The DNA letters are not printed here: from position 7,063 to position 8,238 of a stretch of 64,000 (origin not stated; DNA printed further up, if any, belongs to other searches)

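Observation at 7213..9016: Tandem FolD paralogs with complementary loss of cyclohydrolase and nucleotide-binding motifs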

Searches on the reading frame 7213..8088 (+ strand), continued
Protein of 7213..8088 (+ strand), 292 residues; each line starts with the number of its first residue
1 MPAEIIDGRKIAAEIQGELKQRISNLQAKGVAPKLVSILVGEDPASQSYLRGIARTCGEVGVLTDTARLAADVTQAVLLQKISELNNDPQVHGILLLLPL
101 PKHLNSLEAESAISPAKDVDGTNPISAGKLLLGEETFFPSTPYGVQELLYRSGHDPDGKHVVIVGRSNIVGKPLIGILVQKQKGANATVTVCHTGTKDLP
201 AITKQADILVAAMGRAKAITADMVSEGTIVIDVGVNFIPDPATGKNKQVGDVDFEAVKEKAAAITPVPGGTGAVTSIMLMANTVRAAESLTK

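Call 76: find_homologous_proteins(query=L124:1172-2938:+, max_evalue=1e-50)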
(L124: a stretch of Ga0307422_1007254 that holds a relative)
Query L124:1172-2938:+ (589 aa): 4794 proteins with E <= 1e-50 among 8000 candidates; the best 120 are listed.
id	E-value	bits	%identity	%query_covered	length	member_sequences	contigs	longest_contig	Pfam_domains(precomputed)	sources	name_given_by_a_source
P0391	0.0e+0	1098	85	100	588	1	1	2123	PF02882.26,PF00763.29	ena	-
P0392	6.3e-134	466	40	99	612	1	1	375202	PF02882.26,PF00763.29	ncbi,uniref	ncbi:unnamed protein product [Ilex paraguariensis]|uniref:Methenyltetrahydrofolate cyclohydrolase n=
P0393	2.1e-115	405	53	49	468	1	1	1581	PF02882.26,PF00763.29,PF11412.15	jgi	-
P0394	5.5e-115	403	65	50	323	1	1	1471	PF02882.26,PF00763.29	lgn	-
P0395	1.1e-114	402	54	49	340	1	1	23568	PF02882.26,PF00763.29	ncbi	-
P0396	4.4e-109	384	53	43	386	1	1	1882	PF02882.26,PF00763.29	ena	-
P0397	1.5e-108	382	48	37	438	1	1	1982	PF02882.26,PF00763.29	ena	-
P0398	3.5e-107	378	52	49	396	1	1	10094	PF02882.26,PF00763.29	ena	-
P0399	4.8e-107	377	47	50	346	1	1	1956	PF02882.26,PF00763.29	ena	-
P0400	2.9e-106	375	55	49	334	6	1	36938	PF02882.26,PF00763.29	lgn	-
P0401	2.2e-104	368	48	48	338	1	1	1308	PF02882.26,PF00763.29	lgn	-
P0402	1.5e-102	362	52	49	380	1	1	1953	PF02882.26,PF00763.29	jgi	-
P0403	1.8e-102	362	48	49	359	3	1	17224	PF02882.26,PF00763.29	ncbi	-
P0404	5.1e-102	360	59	48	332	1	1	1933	PF02882.26,PF00763.29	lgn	-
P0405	1.1e-100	356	58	49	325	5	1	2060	PF02882.26,PF00763.29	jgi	-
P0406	1.6e-100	356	54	49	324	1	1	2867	PF02882.26,PF00763.29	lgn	-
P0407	2.3e-100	355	52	49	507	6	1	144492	PF02882.26,PF00763.29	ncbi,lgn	-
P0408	2.0e-99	352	55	49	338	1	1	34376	PF02882.26,PF00763.29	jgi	-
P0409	4.7e-98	347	50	33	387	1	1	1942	PF02882.26,PF00763.29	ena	-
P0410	3.5e-97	345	55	50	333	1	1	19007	PF02882.26,PF00763.29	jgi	jgi:methylenetetrahydrofolate dehydrogenase (NADP+)/methenyltetrahydrofolate cyclohydrolase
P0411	1.9e-96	342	54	49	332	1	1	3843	PF02882.26,PF00763.29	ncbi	-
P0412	2.6e-96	342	52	49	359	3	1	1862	PF02882.26,PF00763.29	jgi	jgi:methylenetetrahydrofolate dehydrogenase (NADP+)/methenyltetrahydrofolate cyclohydrolase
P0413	3.1e-96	341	54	49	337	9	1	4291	PF02882.26,PF00763.29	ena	-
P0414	1.2e-95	339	54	50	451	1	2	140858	PF02882.26,PF00763.29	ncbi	-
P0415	2.2e-95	339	54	53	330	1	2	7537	PF02882.26,PF00763.29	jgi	jgi:methylenetetrahydrofolate dehydrogenase (NADP+)/methenyltetrahydrofolate cyclohydrolase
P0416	2.3e-95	339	55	49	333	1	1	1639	PF02882.26,PF00763.29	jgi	jgi:methylenetetrahydrofolate dehydrogenase (NADP+) / methenyltetrahydrofolate cyclohydrolase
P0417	2.4e-95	338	45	49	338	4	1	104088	PF02882.26,PF00763.29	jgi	-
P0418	2.7e-95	338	57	49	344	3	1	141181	PF02882.26,PF00763.29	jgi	-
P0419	3.1e-95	338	47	49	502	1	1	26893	PF02882.26,PF00763.29,PF05656.21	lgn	-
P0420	5.2e-95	337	51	50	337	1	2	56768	PF02882.26,PF00763.29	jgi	-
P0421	9.5e-95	336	45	49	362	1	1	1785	PF02882.26,PF00763.29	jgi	jgi:methylenetetrahydrofolate dehydrogenase (NADP+) / methenyltetrahydrofolate cyclohydrolase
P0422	1.5e-94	336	55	50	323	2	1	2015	PF02882.26,PF00763.29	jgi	jgi:methylenetetrahydrofolate dehydrogenase (NADP+)/methenyltetrahydrofolate cyclohydrolase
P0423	2.1e-94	335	54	50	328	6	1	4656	PF02882.26,PF00763.29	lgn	-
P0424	2.5e-94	335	54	49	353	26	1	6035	PF02882.26,PF00763.29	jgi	jgi:methylenetetrahydrofolate dehydrogenase (NADP+)/methenyltetrahydrofolate cyclohydrolase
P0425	1.9e-93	332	54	50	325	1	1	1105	PF02882.26,PF00763.29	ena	-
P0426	2.9e-93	332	54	49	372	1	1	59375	PF02882.26,PF00763.29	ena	-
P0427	3.3e-93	331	55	49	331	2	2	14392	PF02882.26,PF00763.29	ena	-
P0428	3.6e-93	331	53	49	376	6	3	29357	PF02882.26,PF00763.29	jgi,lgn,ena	-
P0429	3.8e-93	331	52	50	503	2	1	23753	PF02882.26,PF01351.26,PF00763.29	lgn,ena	-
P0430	4.8e-93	331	52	50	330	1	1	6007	PF02882.26,PF00763.29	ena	-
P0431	5.2e-93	331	55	49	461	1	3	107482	PF02861.26,PF02882.26,PF00763.29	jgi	jgi:methylenetetrahydrofolate dehydrogenase (NADP+)/methenyltetrahydrofolate cyclohydrolase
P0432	5.7e-93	331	55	49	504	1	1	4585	PF02882.26,PF01966.29,PF00763.29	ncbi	-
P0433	7.1e-93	330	55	50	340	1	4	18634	PF02882.26,PF00763.29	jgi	jgi:methylenetetrahydrofolate dehydrogenase (NADP+) / methenyltetrahydrofolate cyclohydrolase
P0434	8.6e-93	330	54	49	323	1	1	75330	PF02882.26,PF00763.29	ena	-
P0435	1.1e-92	330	54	48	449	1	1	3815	PF02861.26,PF02882.26,PF00763.29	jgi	-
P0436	1.2e-92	330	55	49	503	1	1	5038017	PF02882.26,PF01351.26,PF00763.29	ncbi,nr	ncbi:MAG: bifunctional methylenetetrahydrofolate dehydrogenase/methenyltetrahydrofolate cyclohydrola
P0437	1.3e-92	329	55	49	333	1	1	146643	PF02882.26,PF00763.29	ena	-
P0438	1.4e-92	329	55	49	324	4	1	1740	PF02882.26,PF00763.29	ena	-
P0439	2.4e-92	329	49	49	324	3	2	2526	PF02882.26,PF00763.29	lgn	-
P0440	2.5e-92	329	53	49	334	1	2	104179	PF02882.26,PF00763.29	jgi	jgi:methylenetetrahydrofolate dehydrogenase (NADP+)/methenyltetrahydrofolate cyclohydrolase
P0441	2.9e-92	328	53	49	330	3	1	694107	PF02882.26,PF00763.29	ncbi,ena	-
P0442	3.5e-92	328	55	49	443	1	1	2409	PF02861.26,PF02882.26,PF00763.29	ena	-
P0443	3.5e-92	328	47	49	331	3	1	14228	PF02882.26,PF00763.29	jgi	jgi:methylenetetrahydrofolate dehydrogenase (NADP+)/methenyltetrahydrofolate cyclohydrolase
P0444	5.1e-92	327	54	49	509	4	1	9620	PF02882.26,PF01351.26,PF00763.29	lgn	-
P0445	6.4e-92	327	52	50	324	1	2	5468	PF02882.26,PF00763.29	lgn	-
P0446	8.6e-92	327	54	49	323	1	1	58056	PF02882.26,PF00763.29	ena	-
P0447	1.1e-91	326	55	49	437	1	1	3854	PF02861.26,PF02882.26,PF00763.29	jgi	jgi:methylenetetrahydrofolate dehydrogenase (NADP+) / methenyltetrahydrofolate cyclohydrolase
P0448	1.6e-91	326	54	49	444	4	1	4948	PF02861.26,PF02882.26,PF00763.29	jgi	-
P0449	1.7e-91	326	55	49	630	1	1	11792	PF02861.26,PF02882.26,PF00763.29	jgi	jgi:methylenetetrahydrofolate dehydrogenase (NADP+)/methenyltetrahydrofolate cyclohydrolase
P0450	1.7e-91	326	55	50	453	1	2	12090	PF02861.26,PF02882.26,PF00763.29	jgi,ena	-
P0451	1.7e-91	326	55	50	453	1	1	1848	PF02861.26,PF02882.26,PF00763.29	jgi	-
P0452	1.8e-91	326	53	49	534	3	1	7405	PF02882.26,PF00763.29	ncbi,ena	-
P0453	3.2e-91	325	52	50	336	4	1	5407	PF02882.26,PF00763.29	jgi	-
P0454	3.8e-91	325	51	49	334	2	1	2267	PF02882.26,PF00763.29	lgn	-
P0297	4.6e-91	324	44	49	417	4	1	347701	PF02882.26,PF05485.18,PF00763.29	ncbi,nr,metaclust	ncbi:hypothetical protein RP20_CCG028470 [Aedes albopictus]|nr:hypothetical protein RP20_CCG028470 [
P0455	4.8e-91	324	57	49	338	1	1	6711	PF02882.26,PF00763.29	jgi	jgi:methylenetetrahydrofolate dehydrogenase (NADP+)/methenyltetrahydrofolate cyclohydrolase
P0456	4.8e-91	324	53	49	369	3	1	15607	PF02882.26,PF00763.29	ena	-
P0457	5.0e-91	324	54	49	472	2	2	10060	PF02861.26,PF02882.26,PF00763.29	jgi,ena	-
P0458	6.0e-91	324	53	49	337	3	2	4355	PF02882.26,PF00763.29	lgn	-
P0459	7.2e-91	324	54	50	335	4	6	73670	PF02882.26,PF00763.29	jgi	jgi:methylenetetrahydrofolate dehydrogenase (NADP+)/methenyltetrahydrofolate cyclohydrolase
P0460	8.0e-91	324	53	49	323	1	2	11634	PF02882.26,PF00763.29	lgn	-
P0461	9.6e-91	323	53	49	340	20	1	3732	PF02882.26,PF00763.29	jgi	jgi:methylenetetrahydrofolate dehydrogenase (NADP+) / methenyltetrahydrofolate cyclohydrolase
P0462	1.0e-90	323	55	49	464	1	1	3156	PF02861.26,PF02882.26,PF00763.29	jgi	jgi:methylenetetrahydrofolate dehydrogenase (NADP+)/methenyltetrahydrofolate cyclohydrolase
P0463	1.2e-90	323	52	50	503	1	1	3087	PF02882.26,PF01351.26,PF00763.29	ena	-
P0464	1.3e-90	323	50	49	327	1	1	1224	PF02882.26,PF00763.29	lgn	-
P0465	1.4e-90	323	55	50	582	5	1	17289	PF01522.27,PF02882.26,PF00763.29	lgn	-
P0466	1.6e-90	322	54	50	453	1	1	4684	PF02861.26,PF02882.26,PF00763.29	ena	-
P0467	2.3e-90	322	54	49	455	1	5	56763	PF02861.26,PF02882.26,PF00763.29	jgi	jgi:methylenetetrahydrofolate dehydrogenase (NADP+)/methenyltetrahydrofolate cyclohydrolase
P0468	3.7e-90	321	53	49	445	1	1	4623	PF02861.26,PF02882.26,PF00763.29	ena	-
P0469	3.7e-90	321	42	48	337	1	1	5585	PF02882.26,PF00763.29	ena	-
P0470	4.3e-90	321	54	49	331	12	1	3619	PF02882.26,PF00763.29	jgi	jgi:methylenetetrahydrofolate dehydrogenase (NADP+)/methenyltetrahydrofolate cyclohydrolase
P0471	4.9e-90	321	54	49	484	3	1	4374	PF02861.26,PF02882.26,PF00763.29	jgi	jgi:methylenetetrahydrofolate dehydrogenase (NADP+)/methenyltetrahydrofolate cyclohydrolase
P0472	5.1e-90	321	55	49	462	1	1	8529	PF02861.26,PF02882.26,PF00763.29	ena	-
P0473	5.9e-90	321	55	49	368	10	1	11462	PF02882.26,PF00763.29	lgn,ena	-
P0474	6.1e-90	321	53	49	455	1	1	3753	PF02861.26,PF02882.26,PF00763.29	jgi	jgi:methylenetetrahydrofolate dehydrogenase (NADP+)/methenyltetrahydrofolate cyclohydrolase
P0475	6.6e-90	320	53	49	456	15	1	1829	PF02861.26,PF02882.26,PF00763.29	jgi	-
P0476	7.1e-90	320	53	49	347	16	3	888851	PF02882.26,PF00763.29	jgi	jgi:methylenetetrahydrofolate dehydrogenase (NADP+)/methenyltetrahydrofolate cyclohydrolase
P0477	1.0e-89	320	41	49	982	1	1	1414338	PF02882.26,PF00763.29,PF01268.26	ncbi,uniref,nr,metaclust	ncbi:LAMI_0E08944g1_1 [Lachancea mirantina]|uniref:C-1-tetrahydrofolate synthase, cytoplasmic n=1 Ta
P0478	1.2e-89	320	51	48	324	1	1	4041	PF02882.26,PF00763.29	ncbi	-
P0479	1.3e-89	320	52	49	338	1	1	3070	PF02882.26,PF00763.29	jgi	-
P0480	1.8e-89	319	54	49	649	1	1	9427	PF02861.26,PF02882.26,PF00763.29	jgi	jgi:methylenetetrahydrofolate dehydrogenase (NADP+) / methenyltetrahydrofolate cyclohydrolase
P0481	2.1e-89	319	55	49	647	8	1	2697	PF02861.26,PF02882.26,PF00763.29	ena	-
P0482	2.1e-89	319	53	49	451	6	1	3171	PF02861.26,PF02882.26,PF00763.29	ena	-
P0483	2.3e-89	319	53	49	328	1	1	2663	PF02882.26,PF00763.29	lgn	-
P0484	3.0e-89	318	53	49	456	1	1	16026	PF02861.26,PF02882.26,PF00763.29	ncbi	-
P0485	3.1e-89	318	53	49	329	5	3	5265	PF02882.26,PF00763.29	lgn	-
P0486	3.8e-89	318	55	48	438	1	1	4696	PF02861.26,PF02882.26,PF00763.29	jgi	-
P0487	4.8e-89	318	51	49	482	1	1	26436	PF02882.26,PF05685.19,PF00763.29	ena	-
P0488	4.9e-89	318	48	50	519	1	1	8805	PF02882.26,PF18798.7,PF00763.29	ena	-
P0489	5.0e-89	318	56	49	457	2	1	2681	PF02861.26,PF02882.26,PF00763.29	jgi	-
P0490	5.0e-89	318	52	50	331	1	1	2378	PF02882.26,PF00763.29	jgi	jgi:methylenetetrahydrofolate dehydrogenase (NADP+)/methenyltetrahydrofolate cyclohydrolase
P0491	5.4e-89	317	54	50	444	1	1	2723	PF02861.26,PF02882.26,PF00763.29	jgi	-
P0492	5.4e-89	317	51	49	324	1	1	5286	PF02882.26,PF00763.29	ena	-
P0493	5.7e-89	317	53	49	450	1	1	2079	PF02861.26,PF02882.26,PF00763.29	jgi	-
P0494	6.2e-89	317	52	48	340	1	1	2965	PF02882.26,PF00763.29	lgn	-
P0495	6.4e-89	317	48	50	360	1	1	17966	PF02882.26,PF00763.29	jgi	jgi:methylenetetrahydrofolate dehydrogenase (NADP+)/methenyltetrahydrofolate cyclohydrolase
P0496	6.5e-89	317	55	49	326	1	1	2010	PF02882.26,PF00763.29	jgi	jgi:methylenetetrahydrofolate dehydrogenase (NADP+)/methenyltetrahydrofolate cyclohydrolase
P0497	6.8e-89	317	55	49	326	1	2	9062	PF02882.26,PF00763.29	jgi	jgi:methylenetetrahydrofolate dehydrogenase (NADP+)/methenyltetrahydrofolate cyclohydrolase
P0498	7.6e-89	317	53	49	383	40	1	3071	PF02882.26,PF00763.29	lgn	-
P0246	8.4e-89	317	54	49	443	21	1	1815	PF02861.26,PF02882.26,PF00763.29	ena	-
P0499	1.3e-88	316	54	49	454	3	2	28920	PF02861.26,PF02882.26,PF00763.29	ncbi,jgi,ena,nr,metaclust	ncbi:MAG: hypothetical protein E6J43_00230 [Chloroflexi bacterium]|nr:MAG: hypothetical protein E6J4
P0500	1.4e-88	316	48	48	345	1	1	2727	PF02882.26,PF00763.29,PF01751.29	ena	-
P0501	1.5e-88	316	53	49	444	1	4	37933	PF02861.26,PF02882.26,PF00763.29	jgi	jgi:methylenetetrahydrofolate dehydrogenase (NADP+)/methenyltetrahydrofolate cyclohydrolase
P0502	1.6e-88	316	54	49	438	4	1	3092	PF02861.26,PF02882.26,PF00763.29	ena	-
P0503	2.1e-88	316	52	50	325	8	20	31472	PF02882.26,PF00763.29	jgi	-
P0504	2.6e-88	315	53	49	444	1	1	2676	PF02861.26,PF02882.26,PF00763.29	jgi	jgi:methylenetetrahydrofolate dehydrogenase (NADP+) / methenyltetrahydrofolate cyclohydrolase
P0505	2.7e-88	315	52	49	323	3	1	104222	PF02882.26,PF00763.29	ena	-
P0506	2.9e-88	315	55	49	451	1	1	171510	PF02861.26,PF02882.26,PF00763.29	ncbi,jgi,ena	-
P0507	3.0e-88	315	54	50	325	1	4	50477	PF02882.26,PF00763.29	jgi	jgi:methylenetetrahydrofolate dehydrogenase (NADP+)/methenyltetrahydrofolate cyclohydrolase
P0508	3.1e-88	315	53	49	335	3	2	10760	PF02882.26,PF00763.29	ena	-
